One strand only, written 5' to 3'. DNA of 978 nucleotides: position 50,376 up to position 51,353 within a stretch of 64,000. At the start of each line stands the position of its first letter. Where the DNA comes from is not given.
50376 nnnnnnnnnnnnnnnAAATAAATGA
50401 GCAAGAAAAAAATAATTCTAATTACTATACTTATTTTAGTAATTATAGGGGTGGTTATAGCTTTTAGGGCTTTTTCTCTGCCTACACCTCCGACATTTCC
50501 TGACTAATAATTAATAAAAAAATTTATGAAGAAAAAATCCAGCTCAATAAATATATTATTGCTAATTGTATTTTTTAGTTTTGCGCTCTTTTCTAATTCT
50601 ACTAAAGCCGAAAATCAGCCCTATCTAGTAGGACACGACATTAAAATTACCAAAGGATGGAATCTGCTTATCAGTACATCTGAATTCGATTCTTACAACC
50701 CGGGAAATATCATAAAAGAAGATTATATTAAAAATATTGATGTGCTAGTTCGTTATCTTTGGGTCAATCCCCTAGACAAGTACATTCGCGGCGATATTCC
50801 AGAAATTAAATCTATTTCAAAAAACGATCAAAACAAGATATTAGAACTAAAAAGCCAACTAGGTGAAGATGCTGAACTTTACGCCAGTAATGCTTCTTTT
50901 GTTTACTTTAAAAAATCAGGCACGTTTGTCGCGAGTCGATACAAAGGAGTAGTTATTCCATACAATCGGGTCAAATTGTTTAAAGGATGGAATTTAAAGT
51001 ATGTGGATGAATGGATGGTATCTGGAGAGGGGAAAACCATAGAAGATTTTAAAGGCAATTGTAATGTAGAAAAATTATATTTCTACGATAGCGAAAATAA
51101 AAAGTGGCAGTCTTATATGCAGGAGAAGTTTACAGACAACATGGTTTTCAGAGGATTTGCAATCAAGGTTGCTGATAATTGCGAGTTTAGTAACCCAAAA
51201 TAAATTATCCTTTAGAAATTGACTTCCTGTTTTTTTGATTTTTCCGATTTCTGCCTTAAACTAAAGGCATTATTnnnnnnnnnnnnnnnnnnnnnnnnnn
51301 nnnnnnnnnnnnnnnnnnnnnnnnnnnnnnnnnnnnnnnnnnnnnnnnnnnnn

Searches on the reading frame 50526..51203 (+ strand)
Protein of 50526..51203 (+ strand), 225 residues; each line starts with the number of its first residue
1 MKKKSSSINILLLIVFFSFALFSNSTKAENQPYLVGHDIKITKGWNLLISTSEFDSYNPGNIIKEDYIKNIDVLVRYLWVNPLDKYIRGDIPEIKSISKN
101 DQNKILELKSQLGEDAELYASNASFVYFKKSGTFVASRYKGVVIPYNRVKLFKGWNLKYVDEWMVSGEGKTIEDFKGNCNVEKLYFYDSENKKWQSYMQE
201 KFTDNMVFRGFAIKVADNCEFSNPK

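Call 11: search_protein_families(library=pfam, proteins=[window:50526-51203:+], max_evalue=0.1)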
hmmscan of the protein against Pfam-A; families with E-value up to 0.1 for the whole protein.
window:50526-51203:+ (225 aa): 2 families
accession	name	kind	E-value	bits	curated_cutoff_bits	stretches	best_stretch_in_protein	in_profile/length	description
PF13199.12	Glyco_hydro_66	-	0.013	14.6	23.7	1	161-207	198-247/546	Glycosyl hydrolase family 66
PF10789.14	Phage_RpbA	-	0.048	14.2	25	0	38-119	16-98/108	Phage RNA polymerase binding, RpbA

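Call 16: find_homologous_proteins(query=window:50526-51203:+)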
Query window:50526-51203:+ (225 aa): 2 proteins with E <= 0.001 among 155 candidates.
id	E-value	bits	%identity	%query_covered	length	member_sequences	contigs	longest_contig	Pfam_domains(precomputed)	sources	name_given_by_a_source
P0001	5.6e-146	502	100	100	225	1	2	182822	-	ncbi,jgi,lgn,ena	ncbi:MAG: hypothetical protein WCX12_03715 [Candidatus Paceibacterota bacterium]|jgi:hypothetical pr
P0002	5.3e-84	299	63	100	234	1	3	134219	-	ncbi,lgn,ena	-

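Call 17: find_encoding_contigs(protein=P0002, flank=6000, max_places=10)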
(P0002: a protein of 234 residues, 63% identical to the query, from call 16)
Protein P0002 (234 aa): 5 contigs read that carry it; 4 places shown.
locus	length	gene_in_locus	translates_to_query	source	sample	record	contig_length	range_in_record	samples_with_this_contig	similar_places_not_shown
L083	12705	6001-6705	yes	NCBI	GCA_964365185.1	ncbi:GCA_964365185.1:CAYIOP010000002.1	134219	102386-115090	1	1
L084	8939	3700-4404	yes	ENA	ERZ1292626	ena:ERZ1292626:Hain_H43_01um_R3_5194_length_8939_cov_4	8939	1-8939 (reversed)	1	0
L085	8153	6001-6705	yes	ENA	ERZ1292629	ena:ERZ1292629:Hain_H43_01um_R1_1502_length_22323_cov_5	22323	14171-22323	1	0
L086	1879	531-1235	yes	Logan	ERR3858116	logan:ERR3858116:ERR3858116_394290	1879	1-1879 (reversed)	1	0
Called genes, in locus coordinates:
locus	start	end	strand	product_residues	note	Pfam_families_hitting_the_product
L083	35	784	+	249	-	PF13462:Thioredoxin_4, PF01323:DSBA (weak)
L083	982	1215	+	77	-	PF00462:Glutaredoxin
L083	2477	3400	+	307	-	PF01134:GIDA (faint), PF03486:HI0933_like (faint), PF07992:Pyr_redox_2, PF12831:FAD_oxidored (weak), PF13738:Pyr_redox_3, PF00070:Pyr_redox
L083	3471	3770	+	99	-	-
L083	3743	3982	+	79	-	PF10049:DUF2283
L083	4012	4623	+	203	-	-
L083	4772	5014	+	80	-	-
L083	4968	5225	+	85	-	PF05016:ParE_toxin (weak)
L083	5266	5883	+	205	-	PF18933:PsbP_2 (faint)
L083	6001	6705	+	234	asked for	-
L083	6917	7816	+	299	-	-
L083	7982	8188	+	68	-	-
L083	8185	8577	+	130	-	-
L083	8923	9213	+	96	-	PF00166:Cpn10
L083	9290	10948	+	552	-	PF00118:Cpn60_TCP1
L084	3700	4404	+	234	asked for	-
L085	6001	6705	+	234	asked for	-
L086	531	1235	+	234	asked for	-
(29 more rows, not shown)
